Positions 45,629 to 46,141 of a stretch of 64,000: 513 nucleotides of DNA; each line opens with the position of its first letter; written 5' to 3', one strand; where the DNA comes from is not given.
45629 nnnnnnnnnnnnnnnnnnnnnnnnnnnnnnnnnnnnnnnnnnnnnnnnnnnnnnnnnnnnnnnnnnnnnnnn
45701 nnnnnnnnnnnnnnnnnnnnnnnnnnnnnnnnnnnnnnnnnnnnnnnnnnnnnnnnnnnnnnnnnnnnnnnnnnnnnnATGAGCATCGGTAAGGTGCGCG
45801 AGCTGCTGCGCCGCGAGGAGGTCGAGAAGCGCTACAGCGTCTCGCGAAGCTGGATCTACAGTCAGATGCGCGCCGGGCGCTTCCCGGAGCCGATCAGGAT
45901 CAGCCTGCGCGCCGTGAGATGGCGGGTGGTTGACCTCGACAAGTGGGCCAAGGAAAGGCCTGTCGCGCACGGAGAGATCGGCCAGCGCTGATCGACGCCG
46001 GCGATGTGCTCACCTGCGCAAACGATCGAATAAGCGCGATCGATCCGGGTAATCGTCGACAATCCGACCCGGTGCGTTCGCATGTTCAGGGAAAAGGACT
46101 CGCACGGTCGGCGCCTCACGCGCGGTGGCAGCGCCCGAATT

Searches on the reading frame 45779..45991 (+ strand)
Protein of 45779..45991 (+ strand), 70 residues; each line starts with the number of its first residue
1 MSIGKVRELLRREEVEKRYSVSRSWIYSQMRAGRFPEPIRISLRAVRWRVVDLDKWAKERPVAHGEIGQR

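Call 14: search_protein_families(library=pfam, proteins=[window:45779-45991:+], max_evalue=0.001)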
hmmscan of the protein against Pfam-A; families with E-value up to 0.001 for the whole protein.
window:45779-45991:+ (70 aa): 2 families
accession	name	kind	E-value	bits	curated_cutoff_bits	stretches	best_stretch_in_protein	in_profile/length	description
PF05930.18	Phage_AlpA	-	9.4e-12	45.1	21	1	9-56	3-50/51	Prophage CP4-57 regulatory protein (AlpA)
PF12728.13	HTH_17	-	8.2e-06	26.4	27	1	10-60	2-50/51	Helix-turn-helix domain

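Call 37: find_encoding_contigs(protein=window:45779-45991:+, flank=6000, max_places=8)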
Protein window:45779-45991:+ (70 aa): 1 contig read that carries it; 1 place shown.
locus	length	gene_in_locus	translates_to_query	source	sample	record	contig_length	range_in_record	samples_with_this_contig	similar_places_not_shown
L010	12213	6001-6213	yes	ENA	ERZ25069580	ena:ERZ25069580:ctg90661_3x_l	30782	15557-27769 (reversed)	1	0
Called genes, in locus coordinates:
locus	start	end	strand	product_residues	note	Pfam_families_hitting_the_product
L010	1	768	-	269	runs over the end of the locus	-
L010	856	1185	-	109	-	-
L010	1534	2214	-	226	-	PF00717:Peptidase_S24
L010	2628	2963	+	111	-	-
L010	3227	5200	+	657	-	PF02534:T4SS-DNA_transf, PF10412:TrwB_AAD_bind, PF12696:TraG-D_C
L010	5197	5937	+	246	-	-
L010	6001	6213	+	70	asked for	PF12728:HTH_17 (weak), PF05930:Phage_AlpA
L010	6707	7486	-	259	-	-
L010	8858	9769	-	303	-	PF03602:Cons_hypoth95 (faint), PF01555:N6_N4_Mtase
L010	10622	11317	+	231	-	PF11985:Phage_Mu_Gp27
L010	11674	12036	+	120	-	-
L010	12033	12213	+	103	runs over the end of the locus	PF21983:NikA-like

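Call 46: list_cluster_members(proteins=[window:45779-45988:+, window:50206-51108:-, window:42999-44972:+, window:46984-47394:+])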
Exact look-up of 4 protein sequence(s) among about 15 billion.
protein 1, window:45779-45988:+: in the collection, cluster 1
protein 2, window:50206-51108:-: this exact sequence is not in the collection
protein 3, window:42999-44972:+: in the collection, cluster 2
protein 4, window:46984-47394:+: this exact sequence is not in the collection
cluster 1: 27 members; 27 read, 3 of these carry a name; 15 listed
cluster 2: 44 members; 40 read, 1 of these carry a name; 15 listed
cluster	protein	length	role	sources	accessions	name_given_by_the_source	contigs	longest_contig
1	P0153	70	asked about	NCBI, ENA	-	-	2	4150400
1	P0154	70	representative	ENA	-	-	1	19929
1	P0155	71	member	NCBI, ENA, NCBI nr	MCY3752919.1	MAG: AlpA family phage regulatory protein [Alphaproteobacteria bacterium] | AlpA family phage regulatory protein [Alphaproteobacteria bacterium]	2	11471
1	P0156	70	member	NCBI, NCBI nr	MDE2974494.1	MAG: AlpA family phage regulatory protein [Gemmatimonadota bacterium] | AlpA family phage regulatory protein [Gemmatimonadota bacterium]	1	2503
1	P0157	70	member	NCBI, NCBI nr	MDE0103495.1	MAG: AlpA family phage regulatory protein [Bryobacterales bacterium] | AlpA family phage regulatory protein [Bryobacterales bacterium]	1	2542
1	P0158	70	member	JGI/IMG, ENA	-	-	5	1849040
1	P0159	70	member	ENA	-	-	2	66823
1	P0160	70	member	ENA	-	-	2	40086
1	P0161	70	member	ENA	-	-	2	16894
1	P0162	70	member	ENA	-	-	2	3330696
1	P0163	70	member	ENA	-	-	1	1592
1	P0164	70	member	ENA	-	-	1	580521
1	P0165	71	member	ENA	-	-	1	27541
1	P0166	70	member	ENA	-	-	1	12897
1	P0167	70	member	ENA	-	-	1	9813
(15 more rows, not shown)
